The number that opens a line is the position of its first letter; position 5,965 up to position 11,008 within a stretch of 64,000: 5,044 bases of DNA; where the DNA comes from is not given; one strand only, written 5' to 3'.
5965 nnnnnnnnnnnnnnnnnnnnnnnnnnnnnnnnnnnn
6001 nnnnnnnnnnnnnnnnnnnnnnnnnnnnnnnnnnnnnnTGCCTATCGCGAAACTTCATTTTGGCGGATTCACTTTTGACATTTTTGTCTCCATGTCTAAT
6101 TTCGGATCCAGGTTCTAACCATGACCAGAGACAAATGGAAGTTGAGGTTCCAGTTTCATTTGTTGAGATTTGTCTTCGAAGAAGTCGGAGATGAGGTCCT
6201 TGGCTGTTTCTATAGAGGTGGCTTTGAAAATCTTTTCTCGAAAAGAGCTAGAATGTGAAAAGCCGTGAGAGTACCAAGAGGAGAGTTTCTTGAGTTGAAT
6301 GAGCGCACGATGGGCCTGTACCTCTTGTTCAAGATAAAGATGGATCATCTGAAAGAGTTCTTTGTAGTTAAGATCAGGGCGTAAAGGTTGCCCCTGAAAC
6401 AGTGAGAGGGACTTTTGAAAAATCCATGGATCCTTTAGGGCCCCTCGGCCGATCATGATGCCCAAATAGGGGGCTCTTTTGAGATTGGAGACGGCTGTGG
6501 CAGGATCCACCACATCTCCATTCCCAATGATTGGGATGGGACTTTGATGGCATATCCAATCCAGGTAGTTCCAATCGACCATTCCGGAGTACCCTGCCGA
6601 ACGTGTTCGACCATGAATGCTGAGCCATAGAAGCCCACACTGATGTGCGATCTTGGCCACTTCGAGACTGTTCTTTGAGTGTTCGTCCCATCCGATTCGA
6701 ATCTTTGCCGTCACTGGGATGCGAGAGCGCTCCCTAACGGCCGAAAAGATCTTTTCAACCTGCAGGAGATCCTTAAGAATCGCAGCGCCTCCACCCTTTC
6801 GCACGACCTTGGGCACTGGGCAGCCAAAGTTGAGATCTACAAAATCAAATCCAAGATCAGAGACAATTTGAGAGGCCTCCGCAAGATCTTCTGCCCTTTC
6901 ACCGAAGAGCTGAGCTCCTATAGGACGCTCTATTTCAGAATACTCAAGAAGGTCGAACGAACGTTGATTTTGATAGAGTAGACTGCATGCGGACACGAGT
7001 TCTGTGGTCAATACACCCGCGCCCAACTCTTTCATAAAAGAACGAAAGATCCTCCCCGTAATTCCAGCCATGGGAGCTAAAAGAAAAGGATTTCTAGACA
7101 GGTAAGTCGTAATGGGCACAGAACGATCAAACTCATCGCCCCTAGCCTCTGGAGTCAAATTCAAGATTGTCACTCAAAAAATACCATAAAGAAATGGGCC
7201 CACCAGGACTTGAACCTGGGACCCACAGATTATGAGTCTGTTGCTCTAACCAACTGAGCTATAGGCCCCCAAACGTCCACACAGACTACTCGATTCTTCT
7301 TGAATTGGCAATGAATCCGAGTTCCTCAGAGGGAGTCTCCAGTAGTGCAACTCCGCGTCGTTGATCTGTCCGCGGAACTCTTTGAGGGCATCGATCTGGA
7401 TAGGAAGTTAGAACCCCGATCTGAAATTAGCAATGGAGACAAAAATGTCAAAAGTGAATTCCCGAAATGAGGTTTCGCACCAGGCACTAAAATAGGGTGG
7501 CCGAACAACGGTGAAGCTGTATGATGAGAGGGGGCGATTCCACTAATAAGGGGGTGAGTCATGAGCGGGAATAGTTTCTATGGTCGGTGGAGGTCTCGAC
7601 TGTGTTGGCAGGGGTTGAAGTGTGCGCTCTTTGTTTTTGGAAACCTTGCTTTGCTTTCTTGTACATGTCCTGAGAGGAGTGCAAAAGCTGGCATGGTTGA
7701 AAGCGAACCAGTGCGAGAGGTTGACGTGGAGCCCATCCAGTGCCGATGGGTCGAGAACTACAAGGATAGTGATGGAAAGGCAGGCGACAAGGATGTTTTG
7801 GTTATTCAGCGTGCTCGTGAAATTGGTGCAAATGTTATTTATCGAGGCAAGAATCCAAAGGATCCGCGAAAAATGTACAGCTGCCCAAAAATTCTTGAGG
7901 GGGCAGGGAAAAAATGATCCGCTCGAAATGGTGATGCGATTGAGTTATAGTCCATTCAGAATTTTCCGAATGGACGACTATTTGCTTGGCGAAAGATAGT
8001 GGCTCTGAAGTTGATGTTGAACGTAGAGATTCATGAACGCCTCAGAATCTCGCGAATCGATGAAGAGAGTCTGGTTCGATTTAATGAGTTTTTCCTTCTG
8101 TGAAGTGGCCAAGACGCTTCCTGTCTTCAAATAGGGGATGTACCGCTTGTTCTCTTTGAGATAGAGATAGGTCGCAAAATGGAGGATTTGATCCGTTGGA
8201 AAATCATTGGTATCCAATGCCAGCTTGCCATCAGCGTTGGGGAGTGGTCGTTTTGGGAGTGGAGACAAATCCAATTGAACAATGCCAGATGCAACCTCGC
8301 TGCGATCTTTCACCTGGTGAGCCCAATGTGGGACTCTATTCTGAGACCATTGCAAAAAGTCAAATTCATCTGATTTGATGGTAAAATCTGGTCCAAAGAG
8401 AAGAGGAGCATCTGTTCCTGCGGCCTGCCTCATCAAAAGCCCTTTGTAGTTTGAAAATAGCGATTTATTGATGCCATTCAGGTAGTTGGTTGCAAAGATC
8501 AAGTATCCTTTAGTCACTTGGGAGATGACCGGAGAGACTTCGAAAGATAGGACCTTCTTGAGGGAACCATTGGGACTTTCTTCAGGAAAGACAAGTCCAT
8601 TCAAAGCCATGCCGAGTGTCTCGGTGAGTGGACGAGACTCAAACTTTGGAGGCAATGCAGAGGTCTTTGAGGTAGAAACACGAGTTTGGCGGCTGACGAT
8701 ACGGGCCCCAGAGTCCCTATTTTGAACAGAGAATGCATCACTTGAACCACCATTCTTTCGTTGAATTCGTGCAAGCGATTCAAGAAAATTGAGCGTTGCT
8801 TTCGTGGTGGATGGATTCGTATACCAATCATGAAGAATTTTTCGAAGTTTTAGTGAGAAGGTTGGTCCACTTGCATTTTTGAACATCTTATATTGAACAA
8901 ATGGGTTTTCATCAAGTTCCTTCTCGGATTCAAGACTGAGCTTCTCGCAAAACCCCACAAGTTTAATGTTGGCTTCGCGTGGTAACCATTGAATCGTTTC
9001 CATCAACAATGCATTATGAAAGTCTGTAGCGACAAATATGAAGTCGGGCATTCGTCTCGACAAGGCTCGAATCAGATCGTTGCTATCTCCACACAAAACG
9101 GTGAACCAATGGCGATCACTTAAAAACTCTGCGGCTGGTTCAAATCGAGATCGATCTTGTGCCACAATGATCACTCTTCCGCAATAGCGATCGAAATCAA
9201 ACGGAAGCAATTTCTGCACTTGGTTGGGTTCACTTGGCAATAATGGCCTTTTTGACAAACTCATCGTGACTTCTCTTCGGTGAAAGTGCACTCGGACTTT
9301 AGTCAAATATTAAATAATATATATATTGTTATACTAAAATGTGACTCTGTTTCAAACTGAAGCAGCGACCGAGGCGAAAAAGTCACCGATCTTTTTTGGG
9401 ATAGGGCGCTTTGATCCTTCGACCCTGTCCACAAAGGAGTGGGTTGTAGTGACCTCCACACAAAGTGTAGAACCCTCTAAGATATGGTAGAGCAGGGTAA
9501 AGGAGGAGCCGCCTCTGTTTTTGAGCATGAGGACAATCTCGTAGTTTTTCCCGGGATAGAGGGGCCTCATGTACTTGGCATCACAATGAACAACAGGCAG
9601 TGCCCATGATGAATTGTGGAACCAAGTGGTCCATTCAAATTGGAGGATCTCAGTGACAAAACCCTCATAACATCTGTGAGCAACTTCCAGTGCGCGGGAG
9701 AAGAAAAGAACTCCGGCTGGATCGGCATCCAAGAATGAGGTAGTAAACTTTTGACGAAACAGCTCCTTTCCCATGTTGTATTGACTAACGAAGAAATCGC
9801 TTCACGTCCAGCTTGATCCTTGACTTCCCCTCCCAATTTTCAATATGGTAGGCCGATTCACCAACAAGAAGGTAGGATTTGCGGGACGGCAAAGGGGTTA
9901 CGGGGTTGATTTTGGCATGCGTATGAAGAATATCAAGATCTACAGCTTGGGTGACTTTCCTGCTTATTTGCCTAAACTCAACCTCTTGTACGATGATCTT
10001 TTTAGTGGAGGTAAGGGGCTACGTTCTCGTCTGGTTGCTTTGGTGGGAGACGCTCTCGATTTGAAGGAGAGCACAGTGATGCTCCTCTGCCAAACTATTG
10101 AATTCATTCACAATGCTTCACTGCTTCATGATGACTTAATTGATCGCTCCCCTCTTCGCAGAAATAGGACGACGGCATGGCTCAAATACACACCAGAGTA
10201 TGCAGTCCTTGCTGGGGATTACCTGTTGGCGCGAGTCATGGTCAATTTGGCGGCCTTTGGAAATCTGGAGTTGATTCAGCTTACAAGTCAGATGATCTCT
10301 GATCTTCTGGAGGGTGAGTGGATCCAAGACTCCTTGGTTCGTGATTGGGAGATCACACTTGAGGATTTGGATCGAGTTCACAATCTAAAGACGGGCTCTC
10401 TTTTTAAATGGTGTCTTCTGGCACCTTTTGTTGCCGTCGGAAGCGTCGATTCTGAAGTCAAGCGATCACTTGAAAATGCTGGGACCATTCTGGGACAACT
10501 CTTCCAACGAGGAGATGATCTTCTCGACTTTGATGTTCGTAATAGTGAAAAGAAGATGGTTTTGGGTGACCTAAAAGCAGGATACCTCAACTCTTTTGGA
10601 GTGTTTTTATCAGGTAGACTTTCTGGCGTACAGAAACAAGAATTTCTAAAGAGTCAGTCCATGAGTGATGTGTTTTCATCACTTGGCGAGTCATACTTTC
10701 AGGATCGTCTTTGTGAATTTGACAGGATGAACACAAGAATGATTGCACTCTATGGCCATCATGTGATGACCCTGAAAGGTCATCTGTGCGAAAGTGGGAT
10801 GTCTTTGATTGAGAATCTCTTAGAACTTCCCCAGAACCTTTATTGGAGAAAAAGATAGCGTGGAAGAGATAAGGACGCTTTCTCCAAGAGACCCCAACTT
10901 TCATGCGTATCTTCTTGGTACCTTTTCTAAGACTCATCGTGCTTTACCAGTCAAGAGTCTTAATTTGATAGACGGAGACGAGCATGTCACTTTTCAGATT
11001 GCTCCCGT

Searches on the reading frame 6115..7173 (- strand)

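Call 76: search_protein_families(library=pfam, proteins=[window:6115-7173:-], max_evalue=0.0001)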
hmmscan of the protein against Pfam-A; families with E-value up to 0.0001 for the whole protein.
window:6115-7173:- (352 aa): 1 family
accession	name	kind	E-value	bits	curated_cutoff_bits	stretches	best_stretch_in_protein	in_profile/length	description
PF01207.24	Dus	-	2.9e-71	240.6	20.4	1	31-329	1-303/311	Dihydrouridine synthase (Dus)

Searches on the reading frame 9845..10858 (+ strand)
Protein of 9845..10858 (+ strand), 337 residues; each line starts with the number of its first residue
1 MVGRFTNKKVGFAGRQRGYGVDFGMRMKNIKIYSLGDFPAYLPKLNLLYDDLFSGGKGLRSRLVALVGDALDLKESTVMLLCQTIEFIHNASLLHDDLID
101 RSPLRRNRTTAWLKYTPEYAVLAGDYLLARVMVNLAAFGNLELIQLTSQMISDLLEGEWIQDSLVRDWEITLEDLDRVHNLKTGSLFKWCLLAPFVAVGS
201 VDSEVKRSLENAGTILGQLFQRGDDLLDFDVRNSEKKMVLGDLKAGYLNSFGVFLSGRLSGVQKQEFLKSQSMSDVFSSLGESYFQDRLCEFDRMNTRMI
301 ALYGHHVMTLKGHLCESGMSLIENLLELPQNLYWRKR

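Call 8: search_protein_families(library=pfam, proteins=[window:9845-10858:+], max_evalue=0.001)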
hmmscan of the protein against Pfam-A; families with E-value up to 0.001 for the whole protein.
window:9845-10858:+ (337 aa): 1 family
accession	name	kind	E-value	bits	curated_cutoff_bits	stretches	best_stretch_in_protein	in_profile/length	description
PF00348.22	polyprenyl_synt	-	2.3e-40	138.8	27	1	45-248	4-211/251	Polyprenyl synthetase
